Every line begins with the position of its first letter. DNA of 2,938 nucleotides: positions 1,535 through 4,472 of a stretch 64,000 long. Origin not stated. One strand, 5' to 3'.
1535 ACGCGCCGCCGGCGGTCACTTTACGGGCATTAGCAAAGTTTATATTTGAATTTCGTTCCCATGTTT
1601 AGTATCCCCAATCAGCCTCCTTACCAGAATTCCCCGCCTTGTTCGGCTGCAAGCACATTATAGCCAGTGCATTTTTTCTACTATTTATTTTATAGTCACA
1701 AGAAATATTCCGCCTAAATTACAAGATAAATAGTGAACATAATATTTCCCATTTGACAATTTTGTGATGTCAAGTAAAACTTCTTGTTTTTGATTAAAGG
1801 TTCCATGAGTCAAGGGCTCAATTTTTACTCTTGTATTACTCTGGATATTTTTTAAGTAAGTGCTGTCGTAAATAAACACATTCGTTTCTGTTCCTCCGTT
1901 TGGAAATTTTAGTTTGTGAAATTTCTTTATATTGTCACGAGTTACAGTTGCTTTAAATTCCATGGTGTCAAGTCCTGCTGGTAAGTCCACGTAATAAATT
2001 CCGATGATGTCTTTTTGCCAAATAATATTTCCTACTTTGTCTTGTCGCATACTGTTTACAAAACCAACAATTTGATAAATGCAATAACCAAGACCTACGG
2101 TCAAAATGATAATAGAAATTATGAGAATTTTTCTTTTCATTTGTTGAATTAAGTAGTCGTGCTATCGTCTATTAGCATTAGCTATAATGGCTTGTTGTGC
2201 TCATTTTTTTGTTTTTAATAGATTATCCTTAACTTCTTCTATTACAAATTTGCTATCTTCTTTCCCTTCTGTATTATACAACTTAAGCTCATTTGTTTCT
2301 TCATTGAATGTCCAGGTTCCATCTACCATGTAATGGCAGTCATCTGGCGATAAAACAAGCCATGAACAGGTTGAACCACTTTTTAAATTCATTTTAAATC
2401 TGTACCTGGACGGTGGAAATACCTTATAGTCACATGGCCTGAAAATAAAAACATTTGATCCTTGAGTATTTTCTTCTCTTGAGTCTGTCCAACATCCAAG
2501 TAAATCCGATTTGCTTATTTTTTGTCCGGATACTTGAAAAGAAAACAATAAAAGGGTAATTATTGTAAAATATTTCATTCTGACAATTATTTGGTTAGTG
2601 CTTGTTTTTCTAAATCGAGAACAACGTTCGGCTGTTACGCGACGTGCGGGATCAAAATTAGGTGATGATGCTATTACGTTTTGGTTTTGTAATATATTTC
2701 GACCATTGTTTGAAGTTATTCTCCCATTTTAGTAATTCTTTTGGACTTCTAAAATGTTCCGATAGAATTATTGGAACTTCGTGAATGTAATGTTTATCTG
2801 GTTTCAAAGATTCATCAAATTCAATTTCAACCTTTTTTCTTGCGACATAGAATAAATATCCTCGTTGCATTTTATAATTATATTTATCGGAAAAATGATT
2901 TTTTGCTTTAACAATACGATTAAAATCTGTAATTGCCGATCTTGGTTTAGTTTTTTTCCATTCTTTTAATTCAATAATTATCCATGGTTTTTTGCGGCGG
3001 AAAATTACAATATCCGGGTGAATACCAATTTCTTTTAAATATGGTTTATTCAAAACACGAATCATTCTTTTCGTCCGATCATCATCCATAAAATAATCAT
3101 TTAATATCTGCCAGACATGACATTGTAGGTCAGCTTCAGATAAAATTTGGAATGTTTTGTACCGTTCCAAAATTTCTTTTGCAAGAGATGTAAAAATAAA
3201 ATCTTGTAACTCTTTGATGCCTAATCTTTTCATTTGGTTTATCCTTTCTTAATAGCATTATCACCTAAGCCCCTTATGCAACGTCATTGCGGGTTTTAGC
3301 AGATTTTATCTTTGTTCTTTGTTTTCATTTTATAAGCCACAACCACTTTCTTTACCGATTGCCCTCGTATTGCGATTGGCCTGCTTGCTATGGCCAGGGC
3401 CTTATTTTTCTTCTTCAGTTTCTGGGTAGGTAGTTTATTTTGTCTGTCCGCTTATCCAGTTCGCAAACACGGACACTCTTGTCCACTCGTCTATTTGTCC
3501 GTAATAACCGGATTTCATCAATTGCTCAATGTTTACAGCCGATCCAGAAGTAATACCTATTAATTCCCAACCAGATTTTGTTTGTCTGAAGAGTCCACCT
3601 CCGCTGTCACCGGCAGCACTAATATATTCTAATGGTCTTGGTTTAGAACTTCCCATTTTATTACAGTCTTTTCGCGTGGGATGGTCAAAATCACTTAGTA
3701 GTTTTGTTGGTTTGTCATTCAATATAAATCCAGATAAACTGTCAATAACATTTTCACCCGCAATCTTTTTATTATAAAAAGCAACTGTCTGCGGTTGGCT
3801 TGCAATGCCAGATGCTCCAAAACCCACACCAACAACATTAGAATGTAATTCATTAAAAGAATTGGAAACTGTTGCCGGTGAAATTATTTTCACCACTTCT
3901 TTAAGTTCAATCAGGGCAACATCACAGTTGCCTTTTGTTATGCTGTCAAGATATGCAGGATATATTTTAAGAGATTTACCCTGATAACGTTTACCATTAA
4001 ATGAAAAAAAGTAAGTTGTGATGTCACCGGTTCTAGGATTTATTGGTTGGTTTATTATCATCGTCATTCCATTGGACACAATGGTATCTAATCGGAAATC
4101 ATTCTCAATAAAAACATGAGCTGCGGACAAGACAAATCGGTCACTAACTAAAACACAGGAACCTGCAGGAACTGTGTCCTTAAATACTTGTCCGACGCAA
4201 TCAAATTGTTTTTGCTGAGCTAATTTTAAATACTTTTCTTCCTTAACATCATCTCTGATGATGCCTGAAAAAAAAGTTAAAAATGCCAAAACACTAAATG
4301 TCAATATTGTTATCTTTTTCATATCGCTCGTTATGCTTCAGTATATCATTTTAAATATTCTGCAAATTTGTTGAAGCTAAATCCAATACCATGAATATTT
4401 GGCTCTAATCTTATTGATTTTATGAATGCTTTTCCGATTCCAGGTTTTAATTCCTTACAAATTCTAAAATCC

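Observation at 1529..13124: A shared structured junction element (4 copies) follows consecutive orphan ORFs, giving a cassette-array-like organisation with no integrase in view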

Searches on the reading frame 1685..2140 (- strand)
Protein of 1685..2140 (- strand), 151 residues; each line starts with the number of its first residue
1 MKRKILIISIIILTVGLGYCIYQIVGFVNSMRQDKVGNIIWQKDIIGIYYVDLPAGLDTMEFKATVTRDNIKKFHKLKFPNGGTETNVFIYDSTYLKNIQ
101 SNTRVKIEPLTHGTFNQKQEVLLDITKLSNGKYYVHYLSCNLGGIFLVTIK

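Call 12: find_encoding_contigs(protein=window:1685-2140:-, flank=10000, max_places=6)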
Protein window:1685-2140:- (151 aa): 4 contigs read that carry it; 4 places shown.
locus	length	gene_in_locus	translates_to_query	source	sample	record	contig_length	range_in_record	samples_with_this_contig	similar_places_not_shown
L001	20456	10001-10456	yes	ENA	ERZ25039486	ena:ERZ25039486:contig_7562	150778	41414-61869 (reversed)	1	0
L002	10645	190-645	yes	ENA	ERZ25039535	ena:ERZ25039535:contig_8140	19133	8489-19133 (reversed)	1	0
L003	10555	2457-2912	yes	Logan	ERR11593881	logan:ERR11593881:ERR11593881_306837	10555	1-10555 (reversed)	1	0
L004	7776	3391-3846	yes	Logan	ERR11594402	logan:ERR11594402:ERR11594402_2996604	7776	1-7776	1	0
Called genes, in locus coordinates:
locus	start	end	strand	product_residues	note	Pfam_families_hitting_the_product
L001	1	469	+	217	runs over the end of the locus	-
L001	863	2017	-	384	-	PF13173:AAA_14, PF13401:AAA_22 (faint), PF13635:DUF4143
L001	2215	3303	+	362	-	PF13784:Fic_N, PF02661:Fic, PF21248:SoFic-like_C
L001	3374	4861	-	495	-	PF13088:BNR_2 (faint), PF02012:BNR (faint), PF18962:Por_Secre_tail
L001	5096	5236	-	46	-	-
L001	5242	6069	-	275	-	PF13276:HTH_21, PF00665:rve, PF24764:rva_4, PF13683:rve_3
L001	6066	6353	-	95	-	PF01527:HTH_Tnp_1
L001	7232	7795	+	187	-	-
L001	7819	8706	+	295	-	PF00089:Trypsin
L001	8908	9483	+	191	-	-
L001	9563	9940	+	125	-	-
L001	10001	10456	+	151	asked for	-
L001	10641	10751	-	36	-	-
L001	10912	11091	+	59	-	PF12728:HTH_17 (weak)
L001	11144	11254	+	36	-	-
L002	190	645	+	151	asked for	-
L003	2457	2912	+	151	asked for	-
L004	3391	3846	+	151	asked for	-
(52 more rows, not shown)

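Call 50: search_protein_families(library=pfam, proteins=[window:1685-2140:-], max_evalue=0.01)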
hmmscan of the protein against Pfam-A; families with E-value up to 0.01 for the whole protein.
window:1685-2140:- (151 aa): 0 families

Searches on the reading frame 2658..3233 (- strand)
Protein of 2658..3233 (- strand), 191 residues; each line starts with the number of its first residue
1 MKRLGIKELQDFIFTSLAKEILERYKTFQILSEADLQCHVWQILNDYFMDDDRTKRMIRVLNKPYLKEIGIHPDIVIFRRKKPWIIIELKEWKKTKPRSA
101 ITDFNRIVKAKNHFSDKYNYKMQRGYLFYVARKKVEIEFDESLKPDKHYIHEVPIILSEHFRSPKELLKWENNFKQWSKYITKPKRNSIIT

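Call 49: search_protein_families(library=ncbifam, proteins=[window:2658-3233:-], max_evalue=0.01)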
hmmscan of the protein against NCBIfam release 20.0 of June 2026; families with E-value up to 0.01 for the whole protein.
window:2658-3233:- (191 aa): 0 families

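Call 50: search_protein_families(library=pfam, proteins=[window:2658-3233:-], max_evalue=0.01)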
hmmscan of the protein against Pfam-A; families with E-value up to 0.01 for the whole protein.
window:2658-3233:- (191 aa): 1 family
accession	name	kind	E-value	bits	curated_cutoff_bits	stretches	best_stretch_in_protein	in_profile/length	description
PF04313.20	HSDR_N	-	0.0015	18.9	25.1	1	70-116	125-171/198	Type I restriction enzyme R protein N terminus (HSDR_N)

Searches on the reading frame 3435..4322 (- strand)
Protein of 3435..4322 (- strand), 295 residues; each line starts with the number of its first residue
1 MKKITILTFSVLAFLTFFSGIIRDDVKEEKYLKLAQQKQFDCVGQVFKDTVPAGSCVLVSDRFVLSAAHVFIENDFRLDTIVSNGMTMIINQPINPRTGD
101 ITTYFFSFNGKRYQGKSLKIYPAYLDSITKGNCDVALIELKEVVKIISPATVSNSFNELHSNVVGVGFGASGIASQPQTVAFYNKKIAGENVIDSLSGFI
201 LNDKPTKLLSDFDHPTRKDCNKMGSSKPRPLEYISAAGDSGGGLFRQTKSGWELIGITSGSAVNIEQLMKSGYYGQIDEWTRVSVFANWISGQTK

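Call 49: search_protein_families(library=ncbifam, proteins=[window:3435-4322:-], max_evalue=0.01)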
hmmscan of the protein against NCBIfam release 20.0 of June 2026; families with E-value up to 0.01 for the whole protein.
window:3435-4322:- (295 aa): 0 families

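Call 50: search_protein_families(library=pfam, proteins=[window:3435-4322:-], max_evalue=0.01)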
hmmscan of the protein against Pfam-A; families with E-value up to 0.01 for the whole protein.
window:3435-4322:- (295 aa): 1 family
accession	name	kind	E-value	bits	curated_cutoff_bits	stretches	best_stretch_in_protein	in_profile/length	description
PF00089.32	Trypsin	-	4.4e-09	36.9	20.6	1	36-290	8-220/220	Trypsin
